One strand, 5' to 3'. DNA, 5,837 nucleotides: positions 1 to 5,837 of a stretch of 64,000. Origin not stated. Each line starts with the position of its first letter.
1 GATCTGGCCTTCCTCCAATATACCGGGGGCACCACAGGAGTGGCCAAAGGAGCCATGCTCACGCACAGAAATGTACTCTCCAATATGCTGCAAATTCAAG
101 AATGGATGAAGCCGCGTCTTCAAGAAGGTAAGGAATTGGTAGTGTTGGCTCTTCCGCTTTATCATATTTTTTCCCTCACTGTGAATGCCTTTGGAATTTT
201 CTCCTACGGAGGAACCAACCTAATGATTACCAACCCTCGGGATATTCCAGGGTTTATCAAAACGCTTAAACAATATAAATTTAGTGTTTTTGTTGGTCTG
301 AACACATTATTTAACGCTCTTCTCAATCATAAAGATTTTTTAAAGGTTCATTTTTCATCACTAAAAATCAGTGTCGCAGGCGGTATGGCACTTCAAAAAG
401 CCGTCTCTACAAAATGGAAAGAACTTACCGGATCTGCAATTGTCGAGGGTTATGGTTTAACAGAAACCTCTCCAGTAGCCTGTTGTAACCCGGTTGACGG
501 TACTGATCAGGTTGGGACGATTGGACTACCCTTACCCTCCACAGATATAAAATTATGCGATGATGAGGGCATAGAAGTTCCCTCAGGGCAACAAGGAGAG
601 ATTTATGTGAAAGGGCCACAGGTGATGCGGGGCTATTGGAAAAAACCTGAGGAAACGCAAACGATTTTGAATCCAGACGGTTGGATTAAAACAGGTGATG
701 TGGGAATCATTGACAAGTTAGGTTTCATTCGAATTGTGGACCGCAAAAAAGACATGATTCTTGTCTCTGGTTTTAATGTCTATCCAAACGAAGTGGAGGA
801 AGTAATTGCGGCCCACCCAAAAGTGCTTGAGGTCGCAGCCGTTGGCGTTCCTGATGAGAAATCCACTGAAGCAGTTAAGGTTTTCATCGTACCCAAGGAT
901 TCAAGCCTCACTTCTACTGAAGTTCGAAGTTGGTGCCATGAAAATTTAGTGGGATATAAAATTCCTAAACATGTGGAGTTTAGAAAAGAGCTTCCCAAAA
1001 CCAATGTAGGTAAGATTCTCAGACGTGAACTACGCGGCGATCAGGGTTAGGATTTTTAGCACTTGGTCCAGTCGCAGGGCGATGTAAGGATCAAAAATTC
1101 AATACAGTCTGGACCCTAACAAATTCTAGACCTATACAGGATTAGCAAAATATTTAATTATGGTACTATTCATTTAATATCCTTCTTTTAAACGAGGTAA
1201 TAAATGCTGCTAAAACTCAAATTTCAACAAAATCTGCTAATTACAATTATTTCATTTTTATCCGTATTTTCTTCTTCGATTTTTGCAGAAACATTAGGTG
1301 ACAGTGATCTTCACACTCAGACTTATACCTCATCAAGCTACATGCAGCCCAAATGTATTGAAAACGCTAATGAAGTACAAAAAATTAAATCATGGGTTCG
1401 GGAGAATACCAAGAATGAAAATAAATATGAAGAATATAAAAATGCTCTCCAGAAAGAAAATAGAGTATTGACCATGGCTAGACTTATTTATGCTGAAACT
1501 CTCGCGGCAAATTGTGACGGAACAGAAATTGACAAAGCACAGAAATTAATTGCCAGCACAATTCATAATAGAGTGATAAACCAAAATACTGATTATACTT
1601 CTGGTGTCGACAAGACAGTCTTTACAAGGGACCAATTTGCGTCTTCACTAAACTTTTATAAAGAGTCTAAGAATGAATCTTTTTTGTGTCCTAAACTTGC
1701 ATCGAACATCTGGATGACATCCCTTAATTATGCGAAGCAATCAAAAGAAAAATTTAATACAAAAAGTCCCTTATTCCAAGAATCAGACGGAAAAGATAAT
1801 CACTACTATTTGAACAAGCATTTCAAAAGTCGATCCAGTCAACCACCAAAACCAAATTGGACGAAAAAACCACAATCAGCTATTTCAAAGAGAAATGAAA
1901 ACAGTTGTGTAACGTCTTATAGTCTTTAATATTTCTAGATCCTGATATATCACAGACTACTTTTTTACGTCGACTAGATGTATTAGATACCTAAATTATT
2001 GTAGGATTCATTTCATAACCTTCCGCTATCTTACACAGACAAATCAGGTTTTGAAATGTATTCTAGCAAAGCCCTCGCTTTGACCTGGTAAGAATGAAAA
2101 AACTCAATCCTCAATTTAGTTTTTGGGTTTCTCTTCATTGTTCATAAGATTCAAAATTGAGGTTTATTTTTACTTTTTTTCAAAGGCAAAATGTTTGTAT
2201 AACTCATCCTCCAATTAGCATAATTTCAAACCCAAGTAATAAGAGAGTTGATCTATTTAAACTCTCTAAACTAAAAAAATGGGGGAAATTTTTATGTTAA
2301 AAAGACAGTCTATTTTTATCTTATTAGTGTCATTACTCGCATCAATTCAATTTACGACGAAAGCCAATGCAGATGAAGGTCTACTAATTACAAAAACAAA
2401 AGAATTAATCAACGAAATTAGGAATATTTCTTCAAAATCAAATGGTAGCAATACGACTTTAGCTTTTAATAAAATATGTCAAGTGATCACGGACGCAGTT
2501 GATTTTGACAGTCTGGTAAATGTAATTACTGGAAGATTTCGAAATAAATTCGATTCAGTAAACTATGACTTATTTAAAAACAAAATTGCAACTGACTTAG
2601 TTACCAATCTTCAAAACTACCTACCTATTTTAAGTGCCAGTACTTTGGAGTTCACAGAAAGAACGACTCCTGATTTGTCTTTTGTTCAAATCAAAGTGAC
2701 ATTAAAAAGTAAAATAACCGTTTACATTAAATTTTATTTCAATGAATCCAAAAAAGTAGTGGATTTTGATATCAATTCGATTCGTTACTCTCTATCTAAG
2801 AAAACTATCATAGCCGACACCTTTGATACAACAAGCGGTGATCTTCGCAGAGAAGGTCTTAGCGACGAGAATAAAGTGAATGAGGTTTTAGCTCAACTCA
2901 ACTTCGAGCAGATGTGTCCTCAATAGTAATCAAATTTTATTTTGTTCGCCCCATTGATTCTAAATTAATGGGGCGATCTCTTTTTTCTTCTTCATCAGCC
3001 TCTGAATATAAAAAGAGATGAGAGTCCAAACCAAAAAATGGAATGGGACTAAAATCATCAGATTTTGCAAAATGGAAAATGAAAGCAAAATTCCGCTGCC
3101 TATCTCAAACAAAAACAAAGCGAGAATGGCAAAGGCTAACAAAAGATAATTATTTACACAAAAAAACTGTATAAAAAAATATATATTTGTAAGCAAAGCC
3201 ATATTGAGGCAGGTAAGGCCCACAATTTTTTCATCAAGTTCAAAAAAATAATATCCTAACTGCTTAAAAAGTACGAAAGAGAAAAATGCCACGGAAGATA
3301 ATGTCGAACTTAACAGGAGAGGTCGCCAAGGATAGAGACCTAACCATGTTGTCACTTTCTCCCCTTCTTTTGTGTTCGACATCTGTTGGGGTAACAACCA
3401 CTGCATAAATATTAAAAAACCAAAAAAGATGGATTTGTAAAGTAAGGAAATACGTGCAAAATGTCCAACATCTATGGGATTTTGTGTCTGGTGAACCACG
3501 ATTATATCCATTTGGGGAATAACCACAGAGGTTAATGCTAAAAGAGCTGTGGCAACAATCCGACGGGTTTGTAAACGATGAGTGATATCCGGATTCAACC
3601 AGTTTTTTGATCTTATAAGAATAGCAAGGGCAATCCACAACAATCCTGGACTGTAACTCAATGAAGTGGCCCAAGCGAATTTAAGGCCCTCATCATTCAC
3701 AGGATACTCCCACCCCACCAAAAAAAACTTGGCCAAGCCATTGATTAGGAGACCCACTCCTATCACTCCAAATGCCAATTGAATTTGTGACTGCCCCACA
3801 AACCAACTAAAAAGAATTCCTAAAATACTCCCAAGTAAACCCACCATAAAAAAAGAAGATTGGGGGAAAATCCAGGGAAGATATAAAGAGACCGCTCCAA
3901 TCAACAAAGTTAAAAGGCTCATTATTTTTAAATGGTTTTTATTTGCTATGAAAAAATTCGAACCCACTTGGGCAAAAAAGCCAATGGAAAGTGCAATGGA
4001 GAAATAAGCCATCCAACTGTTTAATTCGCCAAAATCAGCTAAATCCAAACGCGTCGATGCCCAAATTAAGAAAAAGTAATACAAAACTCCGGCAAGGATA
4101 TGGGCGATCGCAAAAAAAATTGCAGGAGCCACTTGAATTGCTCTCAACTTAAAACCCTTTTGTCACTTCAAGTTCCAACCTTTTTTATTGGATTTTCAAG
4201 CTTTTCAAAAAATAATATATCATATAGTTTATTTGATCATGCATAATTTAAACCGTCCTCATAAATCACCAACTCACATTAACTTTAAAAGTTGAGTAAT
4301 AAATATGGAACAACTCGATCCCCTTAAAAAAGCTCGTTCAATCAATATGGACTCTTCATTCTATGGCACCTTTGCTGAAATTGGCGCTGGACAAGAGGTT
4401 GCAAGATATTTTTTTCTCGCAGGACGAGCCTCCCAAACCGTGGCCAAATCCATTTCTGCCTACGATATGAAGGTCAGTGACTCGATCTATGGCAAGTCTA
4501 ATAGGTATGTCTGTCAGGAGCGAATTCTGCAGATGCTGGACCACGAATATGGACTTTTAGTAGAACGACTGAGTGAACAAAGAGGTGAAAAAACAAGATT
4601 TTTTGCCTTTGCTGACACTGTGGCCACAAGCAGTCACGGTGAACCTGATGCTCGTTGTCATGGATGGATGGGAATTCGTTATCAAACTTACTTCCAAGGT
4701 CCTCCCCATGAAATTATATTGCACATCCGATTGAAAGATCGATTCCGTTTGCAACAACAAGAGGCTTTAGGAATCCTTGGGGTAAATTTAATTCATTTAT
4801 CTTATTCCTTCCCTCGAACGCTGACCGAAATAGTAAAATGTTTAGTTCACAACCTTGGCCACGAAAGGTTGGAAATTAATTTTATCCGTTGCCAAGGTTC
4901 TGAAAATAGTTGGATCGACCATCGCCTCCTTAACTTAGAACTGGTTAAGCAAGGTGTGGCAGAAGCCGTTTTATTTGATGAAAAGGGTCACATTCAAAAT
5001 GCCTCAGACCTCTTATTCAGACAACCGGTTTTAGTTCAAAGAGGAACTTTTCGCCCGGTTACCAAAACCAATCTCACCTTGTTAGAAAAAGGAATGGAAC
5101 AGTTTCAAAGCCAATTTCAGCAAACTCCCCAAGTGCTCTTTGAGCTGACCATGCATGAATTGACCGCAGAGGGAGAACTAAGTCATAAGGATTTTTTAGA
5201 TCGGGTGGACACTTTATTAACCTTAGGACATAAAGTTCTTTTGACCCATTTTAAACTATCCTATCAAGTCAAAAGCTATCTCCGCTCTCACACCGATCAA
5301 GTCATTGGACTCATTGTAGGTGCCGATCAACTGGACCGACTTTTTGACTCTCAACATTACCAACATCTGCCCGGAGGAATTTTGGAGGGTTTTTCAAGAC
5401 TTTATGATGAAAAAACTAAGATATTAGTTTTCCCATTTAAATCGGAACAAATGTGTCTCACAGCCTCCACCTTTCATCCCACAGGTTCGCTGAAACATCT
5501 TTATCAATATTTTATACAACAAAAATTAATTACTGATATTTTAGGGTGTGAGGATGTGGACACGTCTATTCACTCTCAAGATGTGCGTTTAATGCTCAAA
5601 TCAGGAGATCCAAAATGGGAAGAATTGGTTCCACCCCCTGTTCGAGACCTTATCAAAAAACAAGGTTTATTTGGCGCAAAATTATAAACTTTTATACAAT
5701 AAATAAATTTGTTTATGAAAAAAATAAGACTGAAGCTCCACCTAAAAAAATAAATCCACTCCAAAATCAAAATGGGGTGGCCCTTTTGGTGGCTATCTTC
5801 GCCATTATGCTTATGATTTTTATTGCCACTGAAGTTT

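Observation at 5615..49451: Type II secretion operon is circularly permuted: gspKLMN sits 29 kb upstream of gspCDEFGHIJ, and the break after gspJ is occupied by an IS982 remnant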

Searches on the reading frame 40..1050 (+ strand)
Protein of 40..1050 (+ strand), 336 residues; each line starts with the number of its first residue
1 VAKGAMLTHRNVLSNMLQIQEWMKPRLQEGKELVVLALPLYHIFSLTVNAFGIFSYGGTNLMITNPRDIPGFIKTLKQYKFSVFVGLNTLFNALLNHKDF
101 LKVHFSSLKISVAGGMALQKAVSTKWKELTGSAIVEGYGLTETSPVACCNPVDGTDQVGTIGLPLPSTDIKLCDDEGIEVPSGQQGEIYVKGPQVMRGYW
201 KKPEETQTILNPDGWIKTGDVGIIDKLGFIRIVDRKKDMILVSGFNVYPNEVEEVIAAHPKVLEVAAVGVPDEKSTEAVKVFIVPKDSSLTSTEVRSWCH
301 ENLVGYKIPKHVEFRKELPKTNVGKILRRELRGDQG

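Call 31: search_protein_families(library=pfam, proteins=[window:40-1050:+], max_evalue=0.001)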
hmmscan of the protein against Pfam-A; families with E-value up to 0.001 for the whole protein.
window:40-1050:+ (336 aa): 2 families
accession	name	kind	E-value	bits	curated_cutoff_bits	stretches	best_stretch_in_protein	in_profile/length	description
PF00501.34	AMP-binding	-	6.5e-53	180.3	29.9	1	2-200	177-384/384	AMP-binding enzyme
PF13193.12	AMP-binding_C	-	6.5e-20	72.3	24.5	1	251-325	1-76/76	AMP-binding enzyme C-terminal domain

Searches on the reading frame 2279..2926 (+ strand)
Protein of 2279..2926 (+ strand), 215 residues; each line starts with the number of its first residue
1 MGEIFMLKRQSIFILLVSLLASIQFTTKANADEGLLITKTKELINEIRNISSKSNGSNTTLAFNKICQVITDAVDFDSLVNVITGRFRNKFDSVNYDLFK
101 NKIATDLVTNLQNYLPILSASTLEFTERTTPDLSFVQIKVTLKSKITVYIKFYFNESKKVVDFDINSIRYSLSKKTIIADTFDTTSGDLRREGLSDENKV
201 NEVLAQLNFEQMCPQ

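Call 45: search_protein_families(library=pfam, proteins=[window:2279-2926:+], max_evalue=0.001)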
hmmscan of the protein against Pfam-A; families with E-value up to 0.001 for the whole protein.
window:2279-2926:+ (215 aa): 1 family
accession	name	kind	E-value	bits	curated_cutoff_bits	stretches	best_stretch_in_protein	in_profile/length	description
PF21709.3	ABC_C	-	0.00073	20.5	27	0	37-99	22-81/86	Emaravirus ABC_C protein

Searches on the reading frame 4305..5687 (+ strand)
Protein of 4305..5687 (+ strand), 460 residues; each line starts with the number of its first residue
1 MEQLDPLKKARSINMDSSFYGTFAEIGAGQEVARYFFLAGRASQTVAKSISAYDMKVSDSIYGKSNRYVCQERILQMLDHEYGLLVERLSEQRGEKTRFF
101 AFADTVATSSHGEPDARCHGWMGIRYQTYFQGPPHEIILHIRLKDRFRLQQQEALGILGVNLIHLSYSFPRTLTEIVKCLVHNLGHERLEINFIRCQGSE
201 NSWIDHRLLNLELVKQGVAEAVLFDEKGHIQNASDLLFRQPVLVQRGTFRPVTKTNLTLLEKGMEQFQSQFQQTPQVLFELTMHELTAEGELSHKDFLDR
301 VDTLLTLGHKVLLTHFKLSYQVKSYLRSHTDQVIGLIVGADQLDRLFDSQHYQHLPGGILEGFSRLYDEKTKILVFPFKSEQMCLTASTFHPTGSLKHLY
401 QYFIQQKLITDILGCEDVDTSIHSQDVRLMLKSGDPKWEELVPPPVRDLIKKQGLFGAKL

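Call 3: search_protein_families(library=pfam, proteins=[window:4305-5687:+], max_evalue=0.01)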
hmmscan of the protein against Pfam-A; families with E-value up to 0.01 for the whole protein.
window:4305-5687:+ (460 aa): 0 families

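Call 5: search_protein_families(library=ncbifam, proteins=[window:4305-5687:+], max_evalue=0.1)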
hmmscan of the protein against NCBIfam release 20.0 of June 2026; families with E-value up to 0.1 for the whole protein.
window:4305-5687:+ (460 aa): 1 family
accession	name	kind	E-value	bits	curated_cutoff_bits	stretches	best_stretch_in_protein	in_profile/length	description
NF000839.0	PRK00071.1-1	equivalog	0.061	13.2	187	0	418-457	178-216/219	nicotinate-nucleotide adenylyltransferase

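Call 32: find_homologous_proteins(query=window:4305-5687:+, max_evalue=0.00001)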
Query window:4305-5687:+ (460 aa): 8000 proteins with E <= 0.00001 among 8000 candidates; the best 120 are listed.
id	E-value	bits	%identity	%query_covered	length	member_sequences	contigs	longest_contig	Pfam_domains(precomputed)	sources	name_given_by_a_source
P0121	0.0e+0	1047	100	100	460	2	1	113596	-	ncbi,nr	ncbi:MAG: hypothetical protein K1X29_02870 [Bdellovibrionales bacterium]|nr:hypothetical protein [Bd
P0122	2.2e-206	704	66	100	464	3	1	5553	-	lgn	-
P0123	4.0e-198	677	65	100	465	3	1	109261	-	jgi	jgi:hypothetical protein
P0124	4.6e-198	677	65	100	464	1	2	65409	-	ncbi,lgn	ncbi:MAG: hypothetical protein AB7N80_03275 [Bdellovibrionales bacterium]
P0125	1.6e-196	672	65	100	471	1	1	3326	-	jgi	jgi:hypothetical protein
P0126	2.5e-196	671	65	100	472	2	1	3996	-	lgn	-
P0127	7.5e-193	660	62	100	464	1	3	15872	-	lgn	-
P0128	9.5e-191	653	63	99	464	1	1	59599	-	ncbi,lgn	-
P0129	1.5e-186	639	60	100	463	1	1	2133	-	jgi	-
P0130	6.9e-186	637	60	100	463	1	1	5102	-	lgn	-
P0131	1.6e-184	632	59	100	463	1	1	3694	-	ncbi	-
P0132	7.8e-184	630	61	100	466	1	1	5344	-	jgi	jgi:hypothetical protein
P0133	3.8e-183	628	61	100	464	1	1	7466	-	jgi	jgi:hypothetical protein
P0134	2.1e-181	622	58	100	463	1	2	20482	-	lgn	-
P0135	9.6e-180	616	59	100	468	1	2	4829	-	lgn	-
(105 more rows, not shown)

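Call 33: find_encoding_contigs(protein=P0121, flank=10000, max_places=3)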
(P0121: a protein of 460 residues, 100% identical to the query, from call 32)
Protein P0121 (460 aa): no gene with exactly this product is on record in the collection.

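Call 34: find_encoding_contigs(protein=P0124, flank=10000, max_places=2)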
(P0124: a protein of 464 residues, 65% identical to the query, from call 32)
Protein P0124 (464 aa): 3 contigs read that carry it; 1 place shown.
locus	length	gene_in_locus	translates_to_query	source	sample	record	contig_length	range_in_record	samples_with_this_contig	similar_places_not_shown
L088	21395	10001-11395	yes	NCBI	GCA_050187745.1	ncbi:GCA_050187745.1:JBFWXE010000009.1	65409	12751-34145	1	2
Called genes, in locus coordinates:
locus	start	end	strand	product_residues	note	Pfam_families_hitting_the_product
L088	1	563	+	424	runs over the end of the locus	PF01041:DegT_DnrJ_EryC1, PF00155:Aminotran_1_2 (weak)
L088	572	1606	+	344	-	PF01370:Epimerase, PF02719:Polysacc_synt_2 (weak), PF16363:GDP_Man_Dehyd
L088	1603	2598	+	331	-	PF00106:adh_short (weak), PF01073:3Beta_HSD, PF01370:Epimerase, PF02719:Polysacc_synt_2 (weak), PF05368:NmrA, PF07993:NAD_binding_4 (weak), PF16363:GDP_Man_Dehyd, PF13460:NAD_binding_10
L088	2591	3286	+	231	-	PF00535:Glycos_transf_2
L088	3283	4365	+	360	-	PF02350:Epimerase_2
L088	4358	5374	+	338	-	PF00535:Glycos_transf_2, PF10111:Glyco_tranf_2_2 (weak), PF13641:Glyco_tranf_2_3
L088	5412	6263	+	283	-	PF00535:Glycos_transf_2, PF10111:Glyco_tranf_2_2 (weak), PF13641:Glyco_tranf_2_3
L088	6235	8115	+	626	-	-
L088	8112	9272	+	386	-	-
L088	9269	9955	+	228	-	PF13489:Methyltransf_23, PF05175:MTS (weak), PF13847:Methyltransf_31, PF08241:Methyltransf_11, PF08242:Methyltransf_12, PF13649:Methyltransf_25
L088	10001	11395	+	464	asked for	-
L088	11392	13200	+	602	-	PF00515:TPR_1 (faint), PF07719:TPR_2 (faint), PF13181:TPR_8 (faint), PF13414:TPR_11 (faint), PF13424:TPR_12 (faint), PF13428:TPR_14 (faint), PF13431:TPR_17 (faint), PF13432:TPR_16 (faint), +1 more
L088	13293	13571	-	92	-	PF05532:CsbD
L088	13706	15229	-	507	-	PF00883:Peptidase_M17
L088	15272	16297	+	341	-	PF03372:Exo_endo_phos (weak)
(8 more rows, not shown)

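Call 35: find_encoding_contigs(protein=P0123, flank=10000, max_places=2)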
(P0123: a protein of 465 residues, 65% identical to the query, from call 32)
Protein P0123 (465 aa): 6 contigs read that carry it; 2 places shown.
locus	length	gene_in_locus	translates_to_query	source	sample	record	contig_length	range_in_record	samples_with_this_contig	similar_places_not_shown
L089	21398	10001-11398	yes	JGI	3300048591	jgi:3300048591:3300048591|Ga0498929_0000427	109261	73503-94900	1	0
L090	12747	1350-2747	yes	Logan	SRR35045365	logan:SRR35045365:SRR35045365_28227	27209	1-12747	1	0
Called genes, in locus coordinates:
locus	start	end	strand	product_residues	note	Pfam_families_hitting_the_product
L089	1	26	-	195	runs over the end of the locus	-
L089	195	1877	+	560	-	PF00501:AMP-binding, PF13193:AMP-binding_C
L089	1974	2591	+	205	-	PF05494:MlaC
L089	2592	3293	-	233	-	PF13489:Methyltransf_23, PF01209:Ubie_methyltran, PF01728:FtsJ (faint), PF07021:MetW, PF13847:Methyltransf_31, PF08241:Methyltransf_11, PF08242:Methyltransf_12, PF13649:Methyltransf_25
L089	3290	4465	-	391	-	-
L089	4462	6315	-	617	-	PF09586:YfhO (weak)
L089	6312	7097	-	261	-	PF00535:Glycos_transf_2, PF10111:Glyco_tranf_2_2 (weak), PF13641:Glyco_tranf_2_3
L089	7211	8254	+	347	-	PF01408:GFO_IDH_MocA, PF03447:NAD_binding_3, PF02894:GFO_IDH_MocA_C (faint), PF22725:GFO_IDH_MocA_C3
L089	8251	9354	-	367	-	PF02350:Epimerase_2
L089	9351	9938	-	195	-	PF25084:LbH_EIF2B (faint), PF25087:GMPPB_C (faint), PF00132:Hexapep (weak)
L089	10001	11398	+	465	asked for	-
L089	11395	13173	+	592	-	PF13428:TPR_14 (faint), PF07719:TPR_2 (faint), PF13424:TPR_12, PF13432:TPR_16 (weak), PF14559:TPR_19 (weak), PF00515:TPR_1 (weak), PF13424:TPR_12 (weak), PF13432:TPR_16 (weak), +8 more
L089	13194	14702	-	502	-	PF00883:Peptidase_M17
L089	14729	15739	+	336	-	PF03372:Exo_endo_phos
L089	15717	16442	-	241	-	PF01346:FKBP_N, PF00254:FKBP_C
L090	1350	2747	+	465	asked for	-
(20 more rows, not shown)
